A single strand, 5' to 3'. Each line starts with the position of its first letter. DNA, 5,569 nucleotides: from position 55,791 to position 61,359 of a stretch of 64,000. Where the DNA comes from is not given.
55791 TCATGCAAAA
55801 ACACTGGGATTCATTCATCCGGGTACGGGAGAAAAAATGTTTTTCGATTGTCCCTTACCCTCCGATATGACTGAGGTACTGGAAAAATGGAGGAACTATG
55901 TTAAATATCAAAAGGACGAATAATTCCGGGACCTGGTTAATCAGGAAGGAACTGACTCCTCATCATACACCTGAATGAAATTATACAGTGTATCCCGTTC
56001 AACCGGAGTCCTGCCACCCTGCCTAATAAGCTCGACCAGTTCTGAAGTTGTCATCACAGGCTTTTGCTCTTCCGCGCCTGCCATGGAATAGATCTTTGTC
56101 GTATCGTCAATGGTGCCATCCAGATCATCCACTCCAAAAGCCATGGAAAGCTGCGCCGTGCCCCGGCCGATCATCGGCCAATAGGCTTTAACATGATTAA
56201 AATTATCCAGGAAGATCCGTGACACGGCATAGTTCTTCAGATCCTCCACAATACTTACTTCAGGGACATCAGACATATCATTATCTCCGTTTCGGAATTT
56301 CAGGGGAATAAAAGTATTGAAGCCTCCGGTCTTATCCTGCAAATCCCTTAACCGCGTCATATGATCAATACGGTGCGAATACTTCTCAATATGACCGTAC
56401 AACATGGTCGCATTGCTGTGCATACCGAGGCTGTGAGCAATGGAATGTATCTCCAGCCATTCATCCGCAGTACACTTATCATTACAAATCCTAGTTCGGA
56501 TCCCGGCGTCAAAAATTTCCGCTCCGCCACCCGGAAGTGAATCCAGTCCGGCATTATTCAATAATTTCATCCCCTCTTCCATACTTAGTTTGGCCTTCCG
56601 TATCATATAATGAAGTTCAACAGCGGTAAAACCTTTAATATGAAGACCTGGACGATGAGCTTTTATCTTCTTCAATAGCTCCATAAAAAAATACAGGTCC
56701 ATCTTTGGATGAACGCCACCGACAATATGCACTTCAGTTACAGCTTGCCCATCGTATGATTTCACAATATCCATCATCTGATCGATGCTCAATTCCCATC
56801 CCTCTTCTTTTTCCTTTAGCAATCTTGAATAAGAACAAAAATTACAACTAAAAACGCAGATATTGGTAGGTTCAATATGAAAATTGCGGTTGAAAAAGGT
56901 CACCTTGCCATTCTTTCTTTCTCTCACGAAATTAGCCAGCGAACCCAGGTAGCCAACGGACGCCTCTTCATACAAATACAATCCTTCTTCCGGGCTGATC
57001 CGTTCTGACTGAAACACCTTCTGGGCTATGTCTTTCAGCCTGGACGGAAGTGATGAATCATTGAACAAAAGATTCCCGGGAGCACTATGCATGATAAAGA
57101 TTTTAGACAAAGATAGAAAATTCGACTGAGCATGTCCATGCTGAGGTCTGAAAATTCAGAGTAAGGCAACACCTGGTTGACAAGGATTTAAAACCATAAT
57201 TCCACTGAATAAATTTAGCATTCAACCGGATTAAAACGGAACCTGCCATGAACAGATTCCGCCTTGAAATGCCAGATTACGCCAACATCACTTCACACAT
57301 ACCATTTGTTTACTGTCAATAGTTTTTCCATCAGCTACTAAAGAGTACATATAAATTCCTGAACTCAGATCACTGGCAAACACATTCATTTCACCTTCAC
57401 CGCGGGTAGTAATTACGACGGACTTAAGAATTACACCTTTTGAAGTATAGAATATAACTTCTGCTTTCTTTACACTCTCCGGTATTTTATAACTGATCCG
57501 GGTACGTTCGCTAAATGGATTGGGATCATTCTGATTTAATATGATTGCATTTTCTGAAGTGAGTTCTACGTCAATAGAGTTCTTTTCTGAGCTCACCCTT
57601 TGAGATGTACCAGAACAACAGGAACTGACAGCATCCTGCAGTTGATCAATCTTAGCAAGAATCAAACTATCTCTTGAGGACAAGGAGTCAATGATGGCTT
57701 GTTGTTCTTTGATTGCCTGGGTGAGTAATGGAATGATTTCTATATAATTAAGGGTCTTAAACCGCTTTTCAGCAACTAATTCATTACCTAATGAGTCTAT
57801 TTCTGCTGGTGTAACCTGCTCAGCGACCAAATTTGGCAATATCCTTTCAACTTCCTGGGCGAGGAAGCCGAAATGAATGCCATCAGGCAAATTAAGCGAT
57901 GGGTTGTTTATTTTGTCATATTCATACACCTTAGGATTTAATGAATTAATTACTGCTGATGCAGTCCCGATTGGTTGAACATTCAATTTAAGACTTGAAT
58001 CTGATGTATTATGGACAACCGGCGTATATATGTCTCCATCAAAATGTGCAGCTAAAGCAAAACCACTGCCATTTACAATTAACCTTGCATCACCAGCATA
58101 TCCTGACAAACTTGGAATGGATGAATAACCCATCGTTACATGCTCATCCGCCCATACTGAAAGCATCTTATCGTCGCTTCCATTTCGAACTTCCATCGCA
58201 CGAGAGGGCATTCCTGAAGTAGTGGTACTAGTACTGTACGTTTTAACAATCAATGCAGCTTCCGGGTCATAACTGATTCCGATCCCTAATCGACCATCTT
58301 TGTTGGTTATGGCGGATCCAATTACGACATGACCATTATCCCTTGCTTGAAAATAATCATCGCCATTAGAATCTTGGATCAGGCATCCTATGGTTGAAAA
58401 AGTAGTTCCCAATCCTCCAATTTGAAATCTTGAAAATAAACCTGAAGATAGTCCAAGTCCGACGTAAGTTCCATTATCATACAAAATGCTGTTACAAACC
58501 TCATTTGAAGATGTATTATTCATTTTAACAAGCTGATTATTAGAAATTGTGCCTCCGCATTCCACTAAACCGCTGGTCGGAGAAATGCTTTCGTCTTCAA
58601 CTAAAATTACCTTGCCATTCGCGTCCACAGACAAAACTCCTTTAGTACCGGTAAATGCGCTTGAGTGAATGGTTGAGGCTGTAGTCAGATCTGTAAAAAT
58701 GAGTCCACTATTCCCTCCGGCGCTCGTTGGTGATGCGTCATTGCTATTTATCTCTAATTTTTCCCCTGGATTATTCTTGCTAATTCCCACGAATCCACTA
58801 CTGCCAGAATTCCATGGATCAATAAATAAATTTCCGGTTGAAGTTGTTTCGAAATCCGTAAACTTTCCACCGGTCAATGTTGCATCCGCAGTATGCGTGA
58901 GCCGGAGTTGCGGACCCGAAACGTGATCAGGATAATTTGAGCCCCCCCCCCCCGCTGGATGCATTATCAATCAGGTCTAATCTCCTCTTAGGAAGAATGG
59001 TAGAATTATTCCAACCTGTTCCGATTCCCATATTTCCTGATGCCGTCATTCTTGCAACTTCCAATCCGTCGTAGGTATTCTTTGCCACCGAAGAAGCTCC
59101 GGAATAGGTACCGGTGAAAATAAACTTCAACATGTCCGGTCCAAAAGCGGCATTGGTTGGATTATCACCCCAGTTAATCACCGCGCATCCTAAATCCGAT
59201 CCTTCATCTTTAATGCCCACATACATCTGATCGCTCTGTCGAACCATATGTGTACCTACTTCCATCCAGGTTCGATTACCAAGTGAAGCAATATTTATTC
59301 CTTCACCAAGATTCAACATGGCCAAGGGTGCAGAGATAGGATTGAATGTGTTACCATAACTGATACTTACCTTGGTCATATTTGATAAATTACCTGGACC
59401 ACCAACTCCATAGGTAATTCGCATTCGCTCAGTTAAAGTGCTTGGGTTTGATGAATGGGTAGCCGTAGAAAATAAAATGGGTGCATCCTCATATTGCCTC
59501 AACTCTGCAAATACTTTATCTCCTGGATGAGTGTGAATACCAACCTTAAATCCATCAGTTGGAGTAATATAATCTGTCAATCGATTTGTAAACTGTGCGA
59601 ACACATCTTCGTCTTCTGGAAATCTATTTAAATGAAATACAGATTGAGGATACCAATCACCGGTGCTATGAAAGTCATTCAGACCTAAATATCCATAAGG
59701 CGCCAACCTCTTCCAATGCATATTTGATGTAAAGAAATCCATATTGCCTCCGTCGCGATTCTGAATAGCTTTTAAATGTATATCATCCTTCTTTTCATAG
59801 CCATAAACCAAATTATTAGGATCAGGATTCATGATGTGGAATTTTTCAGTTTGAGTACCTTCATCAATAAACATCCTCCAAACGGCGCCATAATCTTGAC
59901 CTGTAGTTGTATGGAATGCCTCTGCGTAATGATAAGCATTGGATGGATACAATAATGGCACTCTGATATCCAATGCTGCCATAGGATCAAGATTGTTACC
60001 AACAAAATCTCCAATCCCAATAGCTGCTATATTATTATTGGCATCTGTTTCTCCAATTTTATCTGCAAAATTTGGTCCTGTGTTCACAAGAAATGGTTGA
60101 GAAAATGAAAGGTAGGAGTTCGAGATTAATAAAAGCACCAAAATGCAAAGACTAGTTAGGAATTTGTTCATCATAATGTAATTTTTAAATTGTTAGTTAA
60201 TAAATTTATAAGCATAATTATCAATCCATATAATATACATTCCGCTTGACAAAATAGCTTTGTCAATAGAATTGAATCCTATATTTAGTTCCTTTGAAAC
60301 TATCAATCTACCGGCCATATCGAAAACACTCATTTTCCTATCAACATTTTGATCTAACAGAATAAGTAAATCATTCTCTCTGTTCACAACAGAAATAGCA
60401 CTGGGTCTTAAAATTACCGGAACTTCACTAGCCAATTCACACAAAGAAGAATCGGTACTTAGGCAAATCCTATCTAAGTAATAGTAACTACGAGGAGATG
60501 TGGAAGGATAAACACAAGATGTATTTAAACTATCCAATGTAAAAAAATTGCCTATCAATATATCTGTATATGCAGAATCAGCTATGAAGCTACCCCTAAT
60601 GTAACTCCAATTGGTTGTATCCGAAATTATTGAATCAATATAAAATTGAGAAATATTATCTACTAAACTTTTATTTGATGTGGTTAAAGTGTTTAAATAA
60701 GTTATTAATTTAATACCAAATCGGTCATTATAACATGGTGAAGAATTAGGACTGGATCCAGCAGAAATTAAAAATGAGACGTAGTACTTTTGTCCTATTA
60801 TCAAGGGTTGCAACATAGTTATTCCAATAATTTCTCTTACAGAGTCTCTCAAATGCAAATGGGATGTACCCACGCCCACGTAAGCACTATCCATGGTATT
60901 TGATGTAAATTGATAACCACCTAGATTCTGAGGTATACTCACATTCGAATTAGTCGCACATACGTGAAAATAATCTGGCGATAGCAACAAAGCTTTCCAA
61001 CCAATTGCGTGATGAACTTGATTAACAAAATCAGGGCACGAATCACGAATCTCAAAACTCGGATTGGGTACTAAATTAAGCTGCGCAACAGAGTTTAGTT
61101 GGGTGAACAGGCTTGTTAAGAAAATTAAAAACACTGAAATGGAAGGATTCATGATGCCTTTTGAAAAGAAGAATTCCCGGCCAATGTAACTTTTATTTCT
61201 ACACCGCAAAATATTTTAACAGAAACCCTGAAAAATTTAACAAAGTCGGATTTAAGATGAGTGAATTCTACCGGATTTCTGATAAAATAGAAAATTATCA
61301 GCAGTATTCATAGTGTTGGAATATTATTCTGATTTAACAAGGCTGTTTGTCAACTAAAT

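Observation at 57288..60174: G12 slippage tract switches a T9SS-secreted fibre gene OFF: candidate phase variation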

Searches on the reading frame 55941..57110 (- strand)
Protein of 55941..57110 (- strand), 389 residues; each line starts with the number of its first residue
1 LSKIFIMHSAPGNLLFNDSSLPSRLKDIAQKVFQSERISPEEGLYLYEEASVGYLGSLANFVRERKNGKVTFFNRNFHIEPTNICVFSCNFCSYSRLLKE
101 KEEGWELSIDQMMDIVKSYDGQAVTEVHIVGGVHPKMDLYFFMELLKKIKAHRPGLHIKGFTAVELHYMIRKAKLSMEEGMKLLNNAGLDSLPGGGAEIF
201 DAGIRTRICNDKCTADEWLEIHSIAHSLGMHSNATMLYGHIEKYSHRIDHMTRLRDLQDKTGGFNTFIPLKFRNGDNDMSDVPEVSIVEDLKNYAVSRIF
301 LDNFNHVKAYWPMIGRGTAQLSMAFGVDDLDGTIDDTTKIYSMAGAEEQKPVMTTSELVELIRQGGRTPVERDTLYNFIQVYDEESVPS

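Call 52: find_related_loci(query=window:55941-57110:-, collection=genome_contigs, flank=6000)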
Query window:55941-57110:- (389 aa) in genome_contigs; peptide patterns used: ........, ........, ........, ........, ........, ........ (x = any residue, [..] = any of these).
203 stretches matched a pattern; 184 encode a relative of the query (tblastn E <= 1e-3); the best 80 are kept; 80 distinct loci.
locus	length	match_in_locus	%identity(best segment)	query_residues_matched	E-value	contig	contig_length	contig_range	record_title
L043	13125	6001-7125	80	12-384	0e+0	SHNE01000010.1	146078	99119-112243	MAG: Bacteroidetes bacterium isolate Bin7_1 c_000000000038, whole genome shotgun sequence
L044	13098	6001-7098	75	21-386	0e+0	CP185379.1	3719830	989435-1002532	MAG: Candidatus Pollutiaquabacter aromativorans isolate NLOS2-E-001 chromosome, complete genome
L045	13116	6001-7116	73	13-384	0e+0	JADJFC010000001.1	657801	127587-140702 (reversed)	MAG: Bacteroidetes bacterium isolate Bjer_18-Q3-R1-45_BATAC.43 tig00002215-10-6599090, whole genome shotgun sequence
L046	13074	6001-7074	76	20-377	0e+0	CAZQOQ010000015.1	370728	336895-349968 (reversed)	MAG TPA_asm: uncultured Flavobacteriales bacterium isolate binchicken_co200_93 genome assembly, contig: k141_1209337, wh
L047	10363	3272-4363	73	25-388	0e+0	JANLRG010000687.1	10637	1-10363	MAG: Bacteroidota bacterium isolate OTE_38_concoct_209_sub OTE_38_k141_846024, whole genome shotgun sequence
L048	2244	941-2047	73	15-383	0e+0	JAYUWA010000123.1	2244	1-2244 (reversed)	MAG: Bacteroidota bacterium isolate GL124_UP_concoct_234 GL124_UP_concoct_234_122, whole genome shotgun sequence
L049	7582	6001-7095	72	15-379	0e+0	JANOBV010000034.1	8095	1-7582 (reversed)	MAG: Bacteroidota bacterium isolate VAR_18_concoct_168_sub VAR_18_k141_1043318, whole genome shotgun sequence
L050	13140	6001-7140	70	5-384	0e+0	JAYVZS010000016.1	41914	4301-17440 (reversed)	MAG: Bacteroidota bacterium isolate GL91_DN_metabinner_3 GL91_DN_metabinner_3_15, whole genome shotgun sequence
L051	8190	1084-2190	73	15-383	0e+0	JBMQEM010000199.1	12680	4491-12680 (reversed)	MAG: Bacteroidota bacterium isolate LOS_Bin005 NODE_8597_length_12680_cov_8.684673, whole genome shotgun sequence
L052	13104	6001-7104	73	15-382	0e+0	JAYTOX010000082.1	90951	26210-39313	MAG: Bacteroidota bacterium isolate GFS_4286 GFS_4286_81, whole genome shotgun sequence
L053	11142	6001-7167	70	1-387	0e+0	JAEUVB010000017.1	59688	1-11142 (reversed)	MAG: Chitinophagaceae bacterium isolate new MAG-370 k141_2988923, whole genome shotgun sequence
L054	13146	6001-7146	69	2-382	0e+0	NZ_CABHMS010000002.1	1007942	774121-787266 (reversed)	Chitinophaga vietnamensis strain BD 01, whole genome shotgun sequence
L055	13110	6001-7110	69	15-384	0e+0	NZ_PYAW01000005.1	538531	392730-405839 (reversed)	Chitinophaga niastensis strain DSM 24859 Ga0180968_105, whole genome shotgun sequence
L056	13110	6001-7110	71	13-382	0e+0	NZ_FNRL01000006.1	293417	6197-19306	Chitinophaga terrae (ex Kim and Jung 2007) strain DSM 23920, whole genome shotgun sequence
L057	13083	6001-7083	71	25-385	0e+0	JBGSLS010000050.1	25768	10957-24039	MAG: Chitinophagaceae bacterium isolate JTS-AC210 k141_4001574, whole genome shotgun sequence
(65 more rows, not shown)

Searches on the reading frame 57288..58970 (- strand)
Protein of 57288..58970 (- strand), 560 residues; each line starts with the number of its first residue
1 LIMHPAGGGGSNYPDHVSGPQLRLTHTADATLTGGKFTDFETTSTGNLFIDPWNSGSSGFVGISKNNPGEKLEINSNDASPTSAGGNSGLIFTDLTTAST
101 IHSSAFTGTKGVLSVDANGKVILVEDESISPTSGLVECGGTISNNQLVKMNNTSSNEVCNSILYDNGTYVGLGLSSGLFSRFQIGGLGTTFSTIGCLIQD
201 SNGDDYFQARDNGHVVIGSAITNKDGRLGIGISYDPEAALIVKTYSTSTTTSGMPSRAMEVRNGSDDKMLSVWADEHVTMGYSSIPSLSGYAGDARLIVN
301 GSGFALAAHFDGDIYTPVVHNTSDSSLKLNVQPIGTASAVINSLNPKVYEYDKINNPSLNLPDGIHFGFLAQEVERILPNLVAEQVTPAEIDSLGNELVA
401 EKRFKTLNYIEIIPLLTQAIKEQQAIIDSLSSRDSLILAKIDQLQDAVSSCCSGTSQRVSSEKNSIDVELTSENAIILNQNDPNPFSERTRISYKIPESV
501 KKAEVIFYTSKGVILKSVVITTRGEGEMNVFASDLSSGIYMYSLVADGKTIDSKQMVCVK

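Call 3: search_protein_families(library=pfam, proteins=[window:57288-58970:-], max_evalue=0.01)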
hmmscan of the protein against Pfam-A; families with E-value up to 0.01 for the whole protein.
window:57288-58970:- (560 aa): 2 families
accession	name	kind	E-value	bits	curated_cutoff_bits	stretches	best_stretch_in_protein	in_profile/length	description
PF13884.11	Peptidase_S74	-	7.9e-12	45.7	22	1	323-382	1-57/58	Chaperone of endosialidase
PF18962.6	Por_Secre_tail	-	8.1e-05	23.3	27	1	483-556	3-74/75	Secretion system C-terminal sorting domain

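Call 95: search_protein_families(library=ncbifam, proteins=[window:57291-58970:-], max_evalue=0.01)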
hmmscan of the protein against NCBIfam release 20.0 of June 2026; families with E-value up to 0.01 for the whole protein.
window:57291-58970:- (560 aa): 1 family
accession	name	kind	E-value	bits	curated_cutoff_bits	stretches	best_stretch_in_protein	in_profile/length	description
TIGR04183.1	Por_Secre_tail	domain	1.7e-05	24.7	23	1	483-554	3-68/72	T9SS type A sorting domain-containing protein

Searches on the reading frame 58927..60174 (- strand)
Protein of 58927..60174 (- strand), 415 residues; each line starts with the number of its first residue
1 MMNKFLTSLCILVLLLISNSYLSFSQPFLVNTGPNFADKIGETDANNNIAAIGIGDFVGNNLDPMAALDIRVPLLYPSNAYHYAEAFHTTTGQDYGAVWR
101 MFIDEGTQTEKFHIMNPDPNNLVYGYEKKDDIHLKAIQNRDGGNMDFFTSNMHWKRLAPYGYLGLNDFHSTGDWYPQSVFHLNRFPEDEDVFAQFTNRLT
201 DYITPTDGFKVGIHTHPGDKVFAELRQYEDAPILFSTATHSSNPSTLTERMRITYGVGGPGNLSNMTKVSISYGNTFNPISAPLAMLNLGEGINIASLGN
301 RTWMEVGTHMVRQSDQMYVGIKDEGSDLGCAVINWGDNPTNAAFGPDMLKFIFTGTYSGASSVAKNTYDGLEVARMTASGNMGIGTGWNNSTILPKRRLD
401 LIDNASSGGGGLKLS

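Call 3: search_protein_families(library=pfam, proteins=[window:58927-60174:-], max_evalue=0.01)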
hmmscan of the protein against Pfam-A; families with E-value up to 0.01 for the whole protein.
window:58927-60174:- (415 aa): 0 families

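Call 23: find_encoding_contigs(protein=window:58930-60174:-, flank=4000, max_places=10)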
Protein window:58930-60174:- (415 aa): 2 contigs read that carry it; 2 places shown.
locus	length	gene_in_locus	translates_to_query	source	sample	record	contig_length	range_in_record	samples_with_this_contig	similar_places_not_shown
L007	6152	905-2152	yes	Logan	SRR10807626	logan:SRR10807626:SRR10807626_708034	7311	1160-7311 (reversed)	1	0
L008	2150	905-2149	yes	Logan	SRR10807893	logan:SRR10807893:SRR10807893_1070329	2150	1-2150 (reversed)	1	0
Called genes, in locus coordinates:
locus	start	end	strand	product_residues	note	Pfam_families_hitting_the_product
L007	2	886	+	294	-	?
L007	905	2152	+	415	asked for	-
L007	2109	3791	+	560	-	PF18962:Por_Secre_tail (faint), PF13884:Peptidase_S74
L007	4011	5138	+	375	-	PF04055:Radical_SAM, PF19288:CofH_C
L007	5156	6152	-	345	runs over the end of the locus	PF01479:S4, PF00849:PseudoU_synth_2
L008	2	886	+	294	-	?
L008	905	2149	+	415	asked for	?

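Call 87: search_protein_families(library=phrogs, proteins=[window:58927-60174:-], max_evalue=0.001)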
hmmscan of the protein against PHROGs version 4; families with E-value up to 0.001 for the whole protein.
window:58927-60174:- (415 aa): 0 families

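Call 95: search_protein_families(library=ncbifam, proteins=[window:58930-60174:-], max_evalue=0.01)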
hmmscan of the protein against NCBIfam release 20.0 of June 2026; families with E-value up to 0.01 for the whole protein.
window:58930-60174:- (415 aa): 1 family
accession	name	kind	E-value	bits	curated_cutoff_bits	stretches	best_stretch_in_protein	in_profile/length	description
TIGR04428.1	B12_rSAM_trp_MT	equivalog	0.00095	17.6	500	1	185-264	53-129/558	tryptophan 2-C-methyltransferase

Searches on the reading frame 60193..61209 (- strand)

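Call 3: search_protein_families(library=pfam, proteins=[window:60193-61209:-], max_evalue=0.01)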
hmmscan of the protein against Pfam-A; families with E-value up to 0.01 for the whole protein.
window:60193-61209:- (338 aa): 1 family
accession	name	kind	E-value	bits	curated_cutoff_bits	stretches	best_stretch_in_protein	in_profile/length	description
PF18962.6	Por_Secre_tail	-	0.00039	21.1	27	1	287-332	16-65/75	Secretion system C-terminal sorting domain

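Call 62: search_protein_families(library=ncbifam, proteins=[window:60193-61209:-], max_evalue=0.01)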
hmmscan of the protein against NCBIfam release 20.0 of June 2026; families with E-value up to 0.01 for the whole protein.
window:60193-61209:- (338 aa): 2 families
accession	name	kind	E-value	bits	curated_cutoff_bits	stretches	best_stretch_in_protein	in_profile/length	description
TIGR04183.1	Por_Secre_tail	domain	4.6e-06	26.5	23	1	281-329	11-58/72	T9SS type A sorting domain-containing protein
NF038113.1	T9SSA_dep_M36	equivalog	0.0043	15.3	885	1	290-331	815-857/869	T9SS-dependent M36 family metallopeptidase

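Call 87: search_protein_families(library=phrogs, proteins=[window:60193-61209:-], max_evalue=0.001)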
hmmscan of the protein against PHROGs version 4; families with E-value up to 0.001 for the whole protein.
window:60193-61209:- (338 aa): 0 families
